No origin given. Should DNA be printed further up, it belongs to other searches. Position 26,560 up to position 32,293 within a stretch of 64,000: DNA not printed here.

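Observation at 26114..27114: Promoter-driven 3TM + pYEATS-like two-gene module fused onto a PorU-like gene: candidate uncharacterised conflict/signalling system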

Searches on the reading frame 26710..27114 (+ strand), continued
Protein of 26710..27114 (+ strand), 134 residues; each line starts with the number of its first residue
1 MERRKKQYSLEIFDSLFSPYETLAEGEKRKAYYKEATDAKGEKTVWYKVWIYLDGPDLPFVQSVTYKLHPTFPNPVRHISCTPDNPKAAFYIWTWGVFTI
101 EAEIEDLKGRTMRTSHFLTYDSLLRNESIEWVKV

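Call 78: find_encoding_contigs(protein=P0047, flank=10000, max_places=3)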
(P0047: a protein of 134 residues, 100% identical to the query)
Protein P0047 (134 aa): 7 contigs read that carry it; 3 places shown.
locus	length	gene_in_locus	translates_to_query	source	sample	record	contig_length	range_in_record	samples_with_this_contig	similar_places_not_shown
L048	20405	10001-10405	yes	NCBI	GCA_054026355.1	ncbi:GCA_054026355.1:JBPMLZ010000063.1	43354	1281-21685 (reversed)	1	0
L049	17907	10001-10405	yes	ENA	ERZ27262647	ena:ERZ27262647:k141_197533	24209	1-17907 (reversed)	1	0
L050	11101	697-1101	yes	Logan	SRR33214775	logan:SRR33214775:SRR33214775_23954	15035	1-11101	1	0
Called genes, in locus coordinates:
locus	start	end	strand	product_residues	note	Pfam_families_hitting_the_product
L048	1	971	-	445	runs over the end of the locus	PF00364:Biotin_lipoyl, PF02817:E3_binding, PF00198:2-oxoacid_dh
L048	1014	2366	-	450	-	PF00743:FMO-like, PF01266:DAO (faint), PF07992:Pyr_redox_2, PF13450:NAD_binding_8 (faint), PF13454:NAD_binding_9 (faint), PF13738:Pyr_redox_3, PF13434:Lys_Orn_oxgnase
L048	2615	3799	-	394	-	PF16125:DUF4837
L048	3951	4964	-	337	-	PF10604:Polyketide_cyc2, PF03364:Polyketide_cyc (weak)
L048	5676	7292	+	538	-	-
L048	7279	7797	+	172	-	-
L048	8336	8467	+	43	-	-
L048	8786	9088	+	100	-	-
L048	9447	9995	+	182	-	-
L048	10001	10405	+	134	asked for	PF03366:YEATS (weak), PF20305:pYEATS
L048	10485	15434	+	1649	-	PF01364:Peptidase_C25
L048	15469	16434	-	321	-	PF00493:MCM (weak), PF20030:bpMoxR, PF07726:AAA_3, PF07728:AAA_5, PF17863:AAA_lid_2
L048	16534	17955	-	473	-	-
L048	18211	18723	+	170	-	PF06052:3-HAO, PF07883:Cupin_2 (weak)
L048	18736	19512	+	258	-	PF00149:Metallophos, PF12850:Metallophos_2 (faint)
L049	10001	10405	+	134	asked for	PF03366:YEATS (weak), PF20305:pYEATS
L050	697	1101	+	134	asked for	PF03366:YEATS (weak), PF20305:pYEATS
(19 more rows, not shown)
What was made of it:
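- Checked: Gene callers in sibling assemblies start at Met37 (call 78).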

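Call 85: find_encoding_contigs(protein=P0152, flank=4000, max_places=2)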
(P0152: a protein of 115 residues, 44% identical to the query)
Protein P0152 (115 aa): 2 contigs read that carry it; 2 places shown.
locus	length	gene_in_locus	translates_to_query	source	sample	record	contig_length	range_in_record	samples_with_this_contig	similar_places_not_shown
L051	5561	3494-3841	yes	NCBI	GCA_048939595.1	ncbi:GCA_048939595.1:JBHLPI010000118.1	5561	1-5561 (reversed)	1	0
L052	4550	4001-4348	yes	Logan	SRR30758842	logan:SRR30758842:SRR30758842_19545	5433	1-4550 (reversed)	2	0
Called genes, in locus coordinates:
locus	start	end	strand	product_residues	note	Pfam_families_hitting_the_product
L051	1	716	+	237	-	?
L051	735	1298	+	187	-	-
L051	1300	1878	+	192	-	-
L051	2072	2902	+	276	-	-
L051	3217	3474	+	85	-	-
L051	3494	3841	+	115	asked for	PF03366:YEATS (weak), PF20305:pYEATS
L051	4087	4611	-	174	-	-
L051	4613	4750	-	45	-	-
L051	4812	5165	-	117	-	-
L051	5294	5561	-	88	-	?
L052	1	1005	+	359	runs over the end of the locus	PF00149:Metallophos (weak), PF12850:Metallophos_2 (faint)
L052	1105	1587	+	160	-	-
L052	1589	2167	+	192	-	-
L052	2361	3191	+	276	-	-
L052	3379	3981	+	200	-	-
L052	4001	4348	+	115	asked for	PF03366:YEATS (weak), PF20305:pYEATS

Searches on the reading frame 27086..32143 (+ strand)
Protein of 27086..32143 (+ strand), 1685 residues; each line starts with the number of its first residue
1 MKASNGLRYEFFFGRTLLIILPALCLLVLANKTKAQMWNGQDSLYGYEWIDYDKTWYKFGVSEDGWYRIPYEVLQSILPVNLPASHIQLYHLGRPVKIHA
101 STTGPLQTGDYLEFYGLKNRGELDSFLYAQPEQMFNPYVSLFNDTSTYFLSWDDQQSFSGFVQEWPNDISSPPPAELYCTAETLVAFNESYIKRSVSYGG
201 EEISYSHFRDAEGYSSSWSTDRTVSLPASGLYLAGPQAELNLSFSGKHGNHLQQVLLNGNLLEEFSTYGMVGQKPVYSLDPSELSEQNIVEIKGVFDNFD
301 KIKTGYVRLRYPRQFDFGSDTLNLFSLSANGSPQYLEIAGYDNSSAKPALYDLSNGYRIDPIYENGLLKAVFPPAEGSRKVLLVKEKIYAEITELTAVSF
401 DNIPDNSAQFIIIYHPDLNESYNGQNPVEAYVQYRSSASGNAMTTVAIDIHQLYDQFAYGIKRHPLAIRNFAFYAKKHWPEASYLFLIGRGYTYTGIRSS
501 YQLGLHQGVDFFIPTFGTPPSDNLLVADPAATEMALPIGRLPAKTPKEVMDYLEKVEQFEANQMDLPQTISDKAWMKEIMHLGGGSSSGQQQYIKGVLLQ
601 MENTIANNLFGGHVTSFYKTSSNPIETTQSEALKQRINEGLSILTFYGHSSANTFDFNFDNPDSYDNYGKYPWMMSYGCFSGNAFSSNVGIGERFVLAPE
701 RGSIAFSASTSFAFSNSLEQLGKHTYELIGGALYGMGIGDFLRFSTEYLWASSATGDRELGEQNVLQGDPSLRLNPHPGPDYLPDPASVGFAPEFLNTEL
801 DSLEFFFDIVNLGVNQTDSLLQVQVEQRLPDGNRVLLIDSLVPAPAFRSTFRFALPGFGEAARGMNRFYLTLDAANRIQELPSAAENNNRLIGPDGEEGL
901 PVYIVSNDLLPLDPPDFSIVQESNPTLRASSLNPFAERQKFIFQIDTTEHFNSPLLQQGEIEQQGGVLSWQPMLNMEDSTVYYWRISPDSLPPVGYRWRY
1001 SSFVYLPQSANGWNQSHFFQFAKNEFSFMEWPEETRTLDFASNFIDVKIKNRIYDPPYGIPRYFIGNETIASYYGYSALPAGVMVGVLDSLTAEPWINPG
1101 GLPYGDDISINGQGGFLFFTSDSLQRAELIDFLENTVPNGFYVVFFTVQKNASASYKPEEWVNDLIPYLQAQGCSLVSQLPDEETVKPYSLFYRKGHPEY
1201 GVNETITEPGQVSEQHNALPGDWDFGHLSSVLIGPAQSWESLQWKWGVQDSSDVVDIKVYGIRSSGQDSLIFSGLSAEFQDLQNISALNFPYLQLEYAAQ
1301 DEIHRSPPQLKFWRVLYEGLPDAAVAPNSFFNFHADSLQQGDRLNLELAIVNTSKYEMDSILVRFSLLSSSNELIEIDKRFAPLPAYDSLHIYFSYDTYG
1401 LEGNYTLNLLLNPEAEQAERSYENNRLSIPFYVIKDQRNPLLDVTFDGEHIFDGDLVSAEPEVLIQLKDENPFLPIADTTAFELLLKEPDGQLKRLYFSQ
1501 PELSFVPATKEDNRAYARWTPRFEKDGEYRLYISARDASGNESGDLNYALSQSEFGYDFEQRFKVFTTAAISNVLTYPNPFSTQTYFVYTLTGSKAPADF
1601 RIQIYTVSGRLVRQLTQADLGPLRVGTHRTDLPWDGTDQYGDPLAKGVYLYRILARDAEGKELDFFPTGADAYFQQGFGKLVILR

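Call 3: search_protein_families(library=pfam, proteins=[window:27086-32143:+], max_evalue=1)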
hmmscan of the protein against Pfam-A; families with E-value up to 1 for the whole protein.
window:27086-32143:+ (1685 aa): 4 families
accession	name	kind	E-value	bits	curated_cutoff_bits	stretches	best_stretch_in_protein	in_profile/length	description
PF01364.23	Peptidase_C25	-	1.3e-51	176.5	23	1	410-774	1-374/374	Peptidase family C25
PF13860.13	FlgD_ig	-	0.00027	21.3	27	1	1597-1655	21-75/79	FlgD Ig-like domain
PF13585.12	CHU_C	-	0.029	14.9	27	1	1582-1658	14-75/86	CHU_C Type IX secretion signal domain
PF18962.6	Por_Secre_tail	-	0.069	13.9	27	1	1577-1616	2-38/75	Secretion system C-terminal sorting domain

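Call 4: search_protein_families(library=ncbifam, proteins=[window:27086-32143:+], max_evalue=1)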
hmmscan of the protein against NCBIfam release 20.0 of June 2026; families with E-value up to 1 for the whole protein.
window:27086-32143:+ (1685 aa): 8 families
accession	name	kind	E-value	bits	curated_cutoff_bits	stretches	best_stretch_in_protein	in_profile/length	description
NF052324.1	PorU_rel_Nterm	equivalog_domain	2.6e-210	700.9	450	2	31-888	14-879/879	putative type IX secretion system sortase PorU2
NF033707.1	T9SS_sortase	equivalog_domain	3.8e-46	157.3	420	2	54-775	5-733/1095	type IX secretion system sortase PorU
TIGR04183.1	Por_Secre_tail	domain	2.3e-05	24.3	23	1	1577-1653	2-58/72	T9SS type A sorting domain-containing protein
NF052228.1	T9SS_PorZ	equivalog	0.00018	20.1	260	1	1569-1661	668-746/757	type IX secretion system anionic LPS delivery protein PorZ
NF009276.0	PRK12633.1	equivalog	0.00032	20.5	383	1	1598-1663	129-189/234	flagellar basal body rod modification protein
NF005176.1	PRK06655.1-1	equivalog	0.0008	19.4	230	1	1596-1662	95-155/197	flagellar hook assembly protein FlgD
NF053608.1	Lsa66_OmpA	equivalog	0.0039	15.7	700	1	1631-1662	204-235/581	fibronectin-binding adhesin Lsa66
NF052323.1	T9SSA_dep_M6i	equivalog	0.013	13.5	600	1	1573-1660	957-1030/1043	T9SS-dependent M6-like inactivated metalloprotease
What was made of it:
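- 27086..32143 (+): PorU2-type T9SS sortase-like gene (Peptidase_C25 plus a T9SS C-terminal sorting domain). It overlaps the pYEATS gene by 29 nt. It is a neighbour by lineage-specific synteny, not a conserved part of the module, but is probably co-transcribed here. NCBIfam NF052324 at 701 bits, PF01364 and TIGR04183 (calls 3, 4).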
